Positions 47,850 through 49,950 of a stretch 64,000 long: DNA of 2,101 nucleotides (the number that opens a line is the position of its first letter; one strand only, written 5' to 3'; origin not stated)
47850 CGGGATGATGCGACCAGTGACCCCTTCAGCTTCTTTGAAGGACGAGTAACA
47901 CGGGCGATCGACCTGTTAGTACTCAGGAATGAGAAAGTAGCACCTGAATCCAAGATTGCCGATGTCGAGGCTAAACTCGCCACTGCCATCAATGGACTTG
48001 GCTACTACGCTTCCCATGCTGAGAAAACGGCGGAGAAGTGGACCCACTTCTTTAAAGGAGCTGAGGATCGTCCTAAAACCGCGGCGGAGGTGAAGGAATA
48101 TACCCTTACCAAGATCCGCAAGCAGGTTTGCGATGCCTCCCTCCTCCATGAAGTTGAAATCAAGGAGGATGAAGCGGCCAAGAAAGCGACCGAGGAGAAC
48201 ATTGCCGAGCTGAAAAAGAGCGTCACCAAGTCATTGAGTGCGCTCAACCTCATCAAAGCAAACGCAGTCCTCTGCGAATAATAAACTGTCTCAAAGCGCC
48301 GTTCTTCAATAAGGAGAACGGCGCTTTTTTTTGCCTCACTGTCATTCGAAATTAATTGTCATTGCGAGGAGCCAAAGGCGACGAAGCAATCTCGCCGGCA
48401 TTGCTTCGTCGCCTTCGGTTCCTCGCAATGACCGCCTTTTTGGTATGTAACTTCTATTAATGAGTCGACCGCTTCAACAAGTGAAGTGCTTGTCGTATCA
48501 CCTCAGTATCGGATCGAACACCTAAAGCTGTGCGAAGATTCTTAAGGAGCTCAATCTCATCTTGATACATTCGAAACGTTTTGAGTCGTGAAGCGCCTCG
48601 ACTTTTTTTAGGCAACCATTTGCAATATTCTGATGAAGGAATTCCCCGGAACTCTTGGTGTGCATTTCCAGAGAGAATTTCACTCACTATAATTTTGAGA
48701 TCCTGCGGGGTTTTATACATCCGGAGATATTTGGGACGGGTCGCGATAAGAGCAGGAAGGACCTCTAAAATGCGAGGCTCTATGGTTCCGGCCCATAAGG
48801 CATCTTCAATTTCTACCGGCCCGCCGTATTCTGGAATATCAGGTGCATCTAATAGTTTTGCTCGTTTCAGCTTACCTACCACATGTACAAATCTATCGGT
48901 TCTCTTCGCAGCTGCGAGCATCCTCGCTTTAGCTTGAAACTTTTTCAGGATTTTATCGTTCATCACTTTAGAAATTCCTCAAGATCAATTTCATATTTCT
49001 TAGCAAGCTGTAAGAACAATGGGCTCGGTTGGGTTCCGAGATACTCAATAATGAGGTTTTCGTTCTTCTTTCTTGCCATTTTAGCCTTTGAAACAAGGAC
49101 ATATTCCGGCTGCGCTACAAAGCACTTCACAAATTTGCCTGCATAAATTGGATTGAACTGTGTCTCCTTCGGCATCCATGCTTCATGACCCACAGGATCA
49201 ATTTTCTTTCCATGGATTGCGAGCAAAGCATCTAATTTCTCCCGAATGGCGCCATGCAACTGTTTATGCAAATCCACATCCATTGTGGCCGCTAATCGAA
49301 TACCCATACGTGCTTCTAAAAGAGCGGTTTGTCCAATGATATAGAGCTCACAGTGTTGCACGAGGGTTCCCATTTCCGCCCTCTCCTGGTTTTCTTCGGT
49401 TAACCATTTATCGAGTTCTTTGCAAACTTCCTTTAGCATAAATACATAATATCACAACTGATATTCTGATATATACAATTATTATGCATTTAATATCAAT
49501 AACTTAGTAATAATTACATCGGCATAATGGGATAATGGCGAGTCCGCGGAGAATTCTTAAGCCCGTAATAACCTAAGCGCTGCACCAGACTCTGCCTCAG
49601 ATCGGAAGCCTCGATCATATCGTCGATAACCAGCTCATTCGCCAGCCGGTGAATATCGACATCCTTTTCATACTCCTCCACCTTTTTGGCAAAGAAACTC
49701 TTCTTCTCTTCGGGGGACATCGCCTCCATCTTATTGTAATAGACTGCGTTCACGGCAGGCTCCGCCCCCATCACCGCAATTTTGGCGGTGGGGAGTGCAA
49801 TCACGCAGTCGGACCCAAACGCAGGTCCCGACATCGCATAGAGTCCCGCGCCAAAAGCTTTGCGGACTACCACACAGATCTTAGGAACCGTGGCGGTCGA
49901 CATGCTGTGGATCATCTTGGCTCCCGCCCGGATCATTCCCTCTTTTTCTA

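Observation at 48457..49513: Self-contained two-gene module: NTase-fold protein plus RHH-tailed protein under an operator-saturated promoter (candidate uncharacterised toxin-antitoxin or abortive-infection-like system)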

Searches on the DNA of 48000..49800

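Call 83: search_rna_families(source=window, start=48000, end=49800, threshold=evalue, max_evalue=1)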
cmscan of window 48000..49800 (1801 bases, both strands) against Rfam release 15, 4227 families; matches with E-value up to 1: 2.
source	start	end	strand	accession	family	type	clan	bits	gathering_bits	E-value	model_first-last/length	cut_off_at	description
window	48358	48433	+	RF04168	MIR839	Gene; miRNA;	-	37.4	200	2.2e-05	1-267/267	no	MIR839 microRNA precursor family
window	48351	48435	-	RF03375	MIR1094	Gene; miRNA;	-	34.7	80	5.1e-05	1-104/104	no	MIR1094 microRNA precursor family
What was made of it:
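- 48358..48432 (.): 33-nt-arm hairpin 25 nt after the stop of B; a repeat element that may also end the A-B transcript. Only sub-threshold Rfam hits (call 83).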

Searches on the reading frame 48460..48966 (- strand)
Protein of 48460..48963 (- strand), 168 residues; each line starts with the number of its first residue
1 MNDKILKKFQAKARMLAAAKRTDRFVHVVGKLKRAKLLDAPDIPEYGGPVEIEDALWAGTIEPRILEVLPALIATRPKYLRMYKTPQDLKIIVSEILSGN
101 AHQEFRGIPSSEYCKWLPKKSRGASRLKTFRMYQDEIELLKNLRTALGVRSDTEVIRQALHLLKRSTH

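Call 3: search_protein_families(library=pfam, proteins=[window:48460-48963:-], max_evalue=1)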
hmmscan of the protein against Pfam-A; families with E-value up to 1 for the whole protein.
window:48460-48963:- (168 aa): 1 family
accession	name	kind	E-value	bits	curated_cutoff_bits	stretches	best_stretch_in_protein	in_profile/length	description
PF01402.27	RHH_1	-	0.0005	20.4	20.5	1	130-163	4-36/39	Ribbon-helix-helix protein, copG family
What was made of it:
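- On Ribbon-helix-helix (Pfam RHH_1, CopG/Arc/MetJ fold): RHH_1 scores E=5e-4 and 20.4 bits, 0.1 bit below the cut-off (call 3).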

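Call 4: search_protein_families(library=padloc, proteins=[window:48460-48963:-], max_evalue=1)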
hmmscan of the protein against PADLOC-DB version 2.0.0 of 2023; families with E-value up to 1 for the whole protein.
window:48460-48963:- (168 aa): 0 families
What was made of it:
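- There are no PADLOC hits (call 4).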

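Call 5: search_protein_families(library=ncbifam, proteins=[window:48460-48963:-], max_evalue=1)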
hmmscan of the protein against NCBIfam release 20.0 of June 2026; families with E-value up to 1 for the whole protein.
window:48460-48963:- (168 aa): 0 families

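Call 7: find_homologous_proteins(query=window:48460-48963:-)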
Query window:48460-48963:- (168 aa): 19 proteins with E <= 0.001 among 114 candidates.
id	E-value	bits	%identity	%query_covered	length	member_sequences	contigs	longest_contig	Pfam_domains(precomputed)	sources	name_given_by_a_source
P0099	9.6e-105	365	100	100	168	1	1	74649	-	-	-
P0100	1.9e-78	279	78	99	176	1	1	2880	-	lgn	-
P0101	6.3e-73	261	76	96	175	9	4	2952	-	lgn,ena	-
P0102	1.6e-68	247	69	99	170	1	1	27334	-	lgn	-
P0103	3.1e-68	246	68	98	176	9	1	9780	-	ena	-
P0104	4.5e-68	246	69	86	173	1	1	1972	-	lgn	-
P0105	1.7e-67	244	70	98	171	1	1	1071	-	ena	-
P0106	9.3e-63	228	63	97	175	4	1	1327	-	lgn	-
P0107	1.5e-61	225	60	98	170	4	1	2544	-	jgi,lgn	-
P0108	2.7e-61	224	61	97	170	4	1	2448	-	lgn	-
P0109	1.1e-60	222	63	97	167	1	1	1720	-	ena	-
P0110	1.7e-60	221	60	98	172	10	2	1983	-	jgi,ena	jgi:hypothetical protein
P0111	7.4e-60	219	62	98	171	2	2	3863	-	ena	-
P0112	1.2e-56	209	57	98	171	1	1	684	-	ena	-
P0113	2.1e-49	185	65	77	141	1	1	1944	-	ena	-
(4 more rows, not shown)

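Call 12: search_solved_structures(query=A2, max_evalue=10, show_alignments=3)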
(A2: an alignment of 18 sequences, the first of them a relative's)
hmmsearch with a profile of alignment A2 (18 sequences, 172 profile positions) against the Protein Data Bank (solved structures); distinct sequences matched with E-value up to 10: 5.
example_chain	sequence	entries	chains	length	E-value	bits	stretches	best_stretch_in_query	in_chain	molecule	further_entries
7qoj_E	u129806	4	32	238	0.085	15.6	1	78-152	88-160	Ring protein 4/5 gp34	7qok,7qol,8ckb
3fhc_A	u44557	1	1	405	0.85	12.3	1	13-61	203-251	Nuclear pore complex protein Nup214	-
7tbl_g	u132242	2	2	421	0.9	12.3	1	13-61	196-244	NUP214 NTD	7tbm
2oit_A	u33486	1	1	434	0.94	12.2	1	13-61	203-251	Nucleoporin 214kDa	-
3fmo_A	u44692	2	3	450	0.99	12.1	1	13-61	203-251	Nuclear pore complex protein Nup214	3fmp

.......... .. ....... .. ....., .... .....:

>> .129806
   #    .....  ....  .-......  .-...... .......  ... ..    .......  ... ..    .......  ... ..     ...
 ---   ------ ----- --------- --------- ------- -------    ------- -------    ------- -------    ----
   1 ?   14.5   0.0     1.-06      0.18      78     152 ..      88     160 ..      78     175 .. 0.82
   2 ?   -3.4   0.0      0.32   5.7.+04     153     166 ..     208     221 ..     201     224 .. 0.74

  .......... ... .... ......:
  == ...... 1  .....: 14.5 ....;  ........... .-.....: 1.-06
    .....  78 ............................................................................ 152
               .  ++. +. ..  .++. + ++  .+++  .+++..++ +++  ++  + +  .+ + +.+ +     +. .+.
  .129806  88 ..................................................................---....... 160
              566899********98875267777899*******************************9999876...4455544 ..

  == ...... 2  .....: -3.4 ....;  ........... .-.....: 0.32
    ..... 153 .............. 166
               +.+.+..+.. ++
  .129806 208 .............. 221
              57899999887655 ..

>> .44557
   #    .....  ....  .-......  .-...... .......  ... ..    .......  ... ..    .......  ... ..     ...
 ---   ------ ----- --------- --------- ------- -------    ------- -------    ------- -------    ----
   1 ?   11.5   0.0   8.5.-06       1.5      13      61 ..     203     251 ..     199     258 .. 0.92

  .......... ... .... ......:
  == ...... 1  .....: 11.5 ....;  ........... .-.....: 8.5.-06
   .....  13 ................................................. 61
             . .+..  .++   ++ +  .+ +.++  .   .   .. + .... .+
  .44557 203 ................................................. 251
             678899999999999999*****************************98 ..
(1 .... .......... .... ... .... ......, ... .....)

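Call 27: predict_structure(alignment_id=A2)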
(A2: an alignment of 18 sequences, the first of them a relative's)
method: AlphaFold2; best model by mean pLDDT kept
length: 168 residues; sequences in the alignment: 18
mean_pLDDT: 87.7   pTM: 0.62
mean pLDDT of the five models: 87.7, 87.6, 87.2, 86.3, 85.1
residues with pLDDT >= 90: 99; 70-90: 57; 50-70: 7; < 50: 5
segments of 3 or more residues with pLDDT < 50: 121-125
pLDDT, mean of each block of 10 residues (from residue 1): 83 89 94 89 91 94 92 88 90 91 92 84 55 90 93 90 86
secondary structure, 60 per line:
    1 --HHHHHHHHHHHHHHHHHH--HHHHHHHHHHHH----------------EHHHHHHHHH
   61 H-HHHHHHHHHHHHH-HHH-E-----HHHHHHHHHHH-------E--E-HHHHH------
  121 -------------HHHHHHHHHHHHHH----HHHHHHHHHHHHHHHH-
elements in order: H3-20 H23-34 H52-61 H63-75 H87-97 H110-114 H134-147 H152-167
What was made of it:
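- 48604..48963 (-): N-terminal all-helical domain of B (about residues 1-120) with invariant E62, R64, P70 and W116; no known family; proposed A-neutralising domain. AlphaFold2 pLDDT about 90 over this part (call 27).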

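Call 31: fold_search(model_id=the predicted structure, library=pdb)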
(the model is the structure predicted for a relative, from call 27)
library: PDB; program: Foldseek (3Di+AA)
matches with E <= 10: 39; with E <= 0.001: 0
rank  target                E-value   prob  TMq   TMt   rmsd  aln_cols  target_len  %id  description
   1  7vp6_J                1.8e+00  0.96  0.22  0.73   1.8        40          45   25  Structure of a transcription factor and DNA complex (released 2022-10-19)
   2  7vp6_D                2.2e+00  0.93  0.22  0.71   1.9        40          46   25  Structure of a transcription factor and DNA complex (released 2022-10-19)
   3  7ycs_B                2.2e+00  0.66  0.22  0.38   4.8        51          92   27  Heterotetramer of Antitoxin PrpA together with Toxin PrpT from Pseudoalteromonas rubra (released 2022-09-21)
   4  7r5a_D                2.7e+00  0.89  0.22  0.67   1.8        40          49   22  Vibrio cholera ParD2:ParE2 antitoxin:toxin complex (released 2022-04-27)
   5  7ycv_B                2.7e+00  0.85  0.23  0.63   2.2        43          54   28  The Dimeric Format of Truncated PrpA (2-54)and RHH Domain of PrpA (released 2022-09-21)
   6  8c24_E                2.8e+00  0.89  0.22  0.66   1.6        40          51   30  ParDE1 toxin-antitoxin complex from Mycobacterium tuberculosis (rv1960c-rv1959c) (released 2023-12-20)
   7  7vp3_D                3.0e+00  0.72  0.24  0.61   4.8        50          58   22  Structure of a transcription factor and DNA complex (released 2022-10-19)
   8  9n9j_B                3.0e+00  0.04  0.20  0.17  19.9       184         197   14  Structure of a GRP94 folding intermediate engaged with a CCDC134- and FKBP11-bound secretory translocon (released 2025-11-19)
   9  6ixp_D                3.0e+00  0.03  0.17  0.09  16.9       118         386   16  Structure of Myo2-GTD in complex with Mmr1 (released 2019-03-06)
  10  7vp3_J                3.4e+00  0.60  0.22  0.57  12.3        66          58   18  Structure of a transcription factor and DNA complex (released 2022-10-19)
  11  7vp3_P                3.6e+00  0.60  0.22  0.55  12.2        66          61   18  Structure of a transcription factor and DNA complex (released 2022-10-19)
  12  9h2h_R                3.8e+00  0.03  0.17  0.16  22.6       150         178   13  AcMNPV apical cap - composite map of the C2 plug (released 2025-06-04)
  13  7ycw_D                4.0e+00  0.72  0.23  0.67   2.3        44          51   27  Crystal Form 1 of Truncated Antitoxin ParD (2-54,containg RHH domain) from Pseudoalteromonas rubra (released 2022-09-21)
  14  6rfq_P                4.8e+00  0.02  0.14  0.17  16.8       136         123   11  Cryo-EM structure of a respiratory complex I assembly intermediate with NDUFAF2 (released 2018-10-10)
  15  7c2a                  4.8e+00  0.01  0.13  0.12  13.8       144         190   15  Crystal structure of AlinE4, a SGNH-hydrolase family esterase (released 2020-05-20)
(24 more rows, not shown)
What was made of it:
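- On Ribbon-helix-helix (Pfam RHH_1, CopG/Arc/MetJ fold): Foldseek probability reaches 0.96, with TM 0.73 and rmsd 1.8 A to ribbon-helix-helix proteins (call 31).
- Closest known: Ribbon-helix-helix antitoxins and repressors. Same: The C-terminal 40 residues of B superpose on them at rmsd 1.6-2.2 A (call 31).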

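Call 33: search_protein_families(library=pfam, alignment_id=A2, max_evalue=10)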
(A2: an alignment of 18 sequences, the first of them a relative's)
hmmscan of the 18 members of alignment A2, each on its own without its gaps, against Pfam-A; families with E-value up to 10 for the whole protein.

A. member 1, P0099 (168 aa): 1 family
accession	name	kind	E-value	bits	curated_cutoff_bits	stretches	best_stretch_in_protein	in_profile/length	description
PF01402.27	RHH_1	-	0.0005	20.4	20.5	1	130-163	4-36/39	Ribbon-helix-helix protein, copG family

B. families by the number of members that match (of 18 scanned): 2 families
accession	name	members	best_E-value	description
PF01402.27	RHH_1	4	9e-05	Ribbon-helix-helix protein, copG family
PF01630.24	Glyco_hydro_56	1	0.0051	Hyaluronidase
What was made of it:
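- It carries a ribbon-helix-helix (calls 3, 31, 33).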

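Call 56: search_protein_families(library=phrogs, proteins=[window:48460-48963:-], max_evalue=0.1)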
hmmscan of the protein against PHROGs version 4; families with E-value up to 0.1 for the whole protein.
window:48460-48963:- (168 aa): 1 family
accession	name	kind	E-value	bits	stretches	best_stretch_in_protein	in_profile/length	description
phrog_3887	-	transcription regulation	0.0051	17.5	1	126-167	19-59/61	transcriptional regulator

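Call 75: search_solved_structures(query=A6, max_evalue=10, show_alignments=2)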
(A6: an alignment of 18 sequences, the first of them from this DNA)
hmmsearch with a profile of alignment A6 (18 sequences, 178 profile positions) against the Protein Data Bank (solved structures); distinct sequences matched with E-value up to 10: 3.
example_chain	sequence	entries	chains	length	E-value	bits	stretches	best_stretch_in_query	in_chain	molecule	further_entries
2xf1_A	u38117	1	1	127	0.33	13.6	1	92-126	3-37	COFILIN ACTIN-DEPOLYMERIZING FACTOR HOMOLOG 1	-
2ba3_A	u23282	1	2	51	0.68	12.6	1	131-170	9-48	NikA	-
3q2b_A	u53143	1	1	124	0.8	12.4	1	95-126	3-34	Cofilin/actin-depolymerizing factor homolog 1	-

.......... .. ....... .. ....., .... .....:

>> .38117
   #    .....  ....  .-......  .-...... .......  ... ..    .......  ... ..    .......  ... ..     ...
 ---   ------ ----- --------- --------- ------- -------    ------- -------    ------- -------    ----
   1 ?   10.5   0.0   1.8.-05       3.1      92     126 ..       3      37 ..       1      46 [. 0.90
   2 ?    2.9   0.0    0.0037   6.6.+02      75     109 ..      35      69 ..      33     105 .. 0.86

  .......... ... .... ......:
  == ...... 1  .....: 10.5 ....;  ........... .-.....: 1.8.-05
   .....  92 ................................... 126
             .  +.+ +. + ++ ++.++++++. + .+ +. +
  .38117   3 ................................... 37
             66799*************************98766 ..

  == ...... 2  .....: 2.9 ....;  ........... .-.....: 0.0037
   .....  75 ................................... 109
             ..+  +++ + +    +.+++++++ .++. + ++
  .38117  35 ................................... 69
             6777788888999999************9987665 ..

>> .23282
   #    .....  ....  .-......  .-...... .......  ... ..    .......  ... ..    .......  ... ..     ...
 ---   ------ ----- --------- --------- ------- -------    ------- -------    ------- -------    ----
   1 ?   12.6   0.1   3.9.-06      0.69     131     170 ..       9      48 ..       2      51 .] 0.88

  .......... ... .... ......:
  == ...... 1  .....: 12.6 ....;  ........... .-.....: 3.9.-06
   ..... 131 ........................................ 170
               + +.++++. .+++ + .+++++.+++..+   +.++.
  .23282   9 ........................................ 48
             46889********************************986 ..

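Call 77: find_related_loci(query=A2, collection=genome_contigs, flank=3000)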
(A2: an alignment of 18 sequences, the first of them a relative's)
Query A2 (168 aa) in genome_contigs; peptide patterns used: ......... (x = any residue, [..] = any of these).
57 stretches matched a pattern; 53 encode a relative of the query (tblastn E <= 1e-3); 53 distinct loci.
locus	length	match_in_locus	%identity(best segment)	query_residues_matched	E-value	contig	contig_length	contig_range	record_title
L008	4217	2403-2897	59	3-167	2e-67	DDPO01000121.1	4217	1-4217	MAG TPA_asm: Bdellovibrionaceae bacterium UBA2466 UBA2466_contig_371, whole genome shotgun sequence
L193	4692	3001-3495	59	3-167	2e-66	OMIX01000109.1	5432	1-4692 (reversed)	Deltaproteobacteria bacterium isolate AM_0619 genome assembly, contig: AM_0619_109, whole genome shotgun sequence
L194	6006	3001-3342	35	56-165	8e-17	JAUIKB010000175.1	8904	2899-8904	MAG: Polyangia bacterium isolate Co_bin.340 NODE_44026_length_8904_cov_0.750370, whole genome shotgun sequence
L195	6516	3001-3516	34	3-161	1e-16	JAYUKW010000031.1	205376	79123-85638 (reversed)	MAG: Bdellovibrionales bacterium isolate GFS_9291 GFS_9291_30, whole genome shotgun sequence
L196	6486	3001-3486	34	16-163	6e-15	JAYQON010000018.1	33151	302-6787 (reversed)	MAG: Bdellovibrionales bacterium isolate SD3114_S44.metabat_sens.055 NODE_464_length_33151_cov_4.46275, whole genome sho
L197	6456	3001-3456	32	3-144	2e-14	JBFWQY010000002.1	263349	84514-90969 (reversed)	MAG: Bdellovibrionales bacterium isolate CA_2019_TPBF_194 NODE_428_length_263349_cov_12.475424_TPBF, whole genome shotgu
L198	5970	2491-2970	33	2-148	2e-14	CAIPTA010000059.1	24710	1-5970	MAG: Oligoflexia bacterium isolate T7-022_bin-565 genome assembly, contig: bin-565:059/202, whole genome shotgun sequenc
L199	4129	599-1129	32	3-166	4e-14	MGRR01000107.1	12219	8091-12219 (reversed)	MAG: Deltaproteobacteria bacterium RIFCSPHIGHO2_12_FULL_43_9 rifcsphigho2_12_scaffold_53622, whole genome shotgun sequen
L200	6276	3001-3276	42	20-117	5e-14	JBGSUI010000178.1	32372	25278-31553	MAG: Oligoflexales bacterium isolate JTS-AC429 k141_2213354, whole genome shotgun sequence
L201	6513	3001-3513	33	1-158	4e-14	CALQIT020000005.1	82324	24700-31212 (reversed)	MAG: Streptomyces griseus isolate HRS-HS12-bin-158 genome assembly, contig: HRSG-H12-C229, whole genome shotgun sequence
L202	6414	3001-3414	33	24-156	6e-13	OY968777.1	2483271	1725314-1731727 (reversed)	MAG: uncultured Bacteriovoracaceae bacterium isolate MFD03250.bin.c.5 genome assembly, chromosome: 1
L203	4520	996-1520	31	3-164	9e-13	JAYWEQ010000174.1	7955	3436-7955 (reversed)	MAG: Pseudobdellovibrionaceae bacterium isolate GL98_DN_metabat_112 GL98_DN_metabat_112_173, whole genome shotgun sequen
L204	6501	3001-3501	32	5-156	8e-13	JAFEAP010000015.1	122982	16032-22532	MAG: Bdellovibrionales bacterium isolate SZAS-2 CK_MAG-98__15__length-122982, whole genome shotgun sequence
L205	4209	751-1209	31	1-140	1e-12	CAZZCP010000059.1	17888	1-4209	MAG TPA_asm: uncultured Pseudobdellovibrionaceae bacterium isolate SRP141376_co3_413 genome assembly, contig: NODE_8533_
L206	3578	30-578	32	1-167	7e-12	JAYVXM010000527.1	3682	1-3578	MAG: Bdellovibrionales bacterium isolate GL85_DN_concoct_39 GL85_DN_concoct_39_526, whole genome shotgun sequence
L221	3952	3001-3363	32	50-160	2e-9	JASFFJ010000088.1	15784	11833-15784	MAG: Desulfobacterales bacterium isolate D0606S02metaG_Bin_280 D0606S02metaG_FD_scaffold_530_c1, whole genome shotgun se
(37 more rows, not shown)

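Call 81: search_protein_families(library=pfam, proteins=[L221:2173-2850:+, L221:247-1926:+], max_evalue=0.01)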
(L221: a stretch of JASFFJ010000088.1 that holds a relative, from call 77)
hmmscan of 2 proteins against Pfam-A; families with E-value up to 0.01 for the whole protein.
L221:2173-2850:+ (226 aa): 1 family
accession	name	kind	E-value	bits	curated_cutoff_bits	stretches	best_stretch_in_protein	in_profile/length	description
PF02481.21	DNA_processg_A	-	2.2e-12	47.1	29.6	1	13-188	8-184/212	DNA recombination-mediator protein A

L221:247-1926:+ (560 aa): 6 families
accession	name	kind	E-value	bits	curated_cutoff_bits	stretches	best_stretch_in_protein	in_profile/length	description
PF13749.12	HATPase_c_4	-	2.3e-27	95.2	26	1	322-407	1-89/89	Putative ATP-dependent DNA helicase recG C-terminal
PF04326.19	SLFN_AlbA_2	-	1.1e-16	61.8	25.3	1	19-141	1-118/118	Schlafen, AlbA_2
PF22168.2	DIP2311-like_C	-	6.7e-05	23.6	27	0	433-488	7-62/63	Transcriptional regulator DIP2311-like, C-terminal domain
PF01047.28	MarR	-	0.00041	20.6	24.6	1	506-548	7-49/59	MarR family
PF13412.12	HTH_24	-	0.0015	18.5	21.9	1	505-547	6-48/48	Winged helix-turn-helix DNA-binding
PF13463.12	HTH_27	-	0.0028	18.3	22.2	1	507-559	8-64/68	Winged helix DNA-binding domain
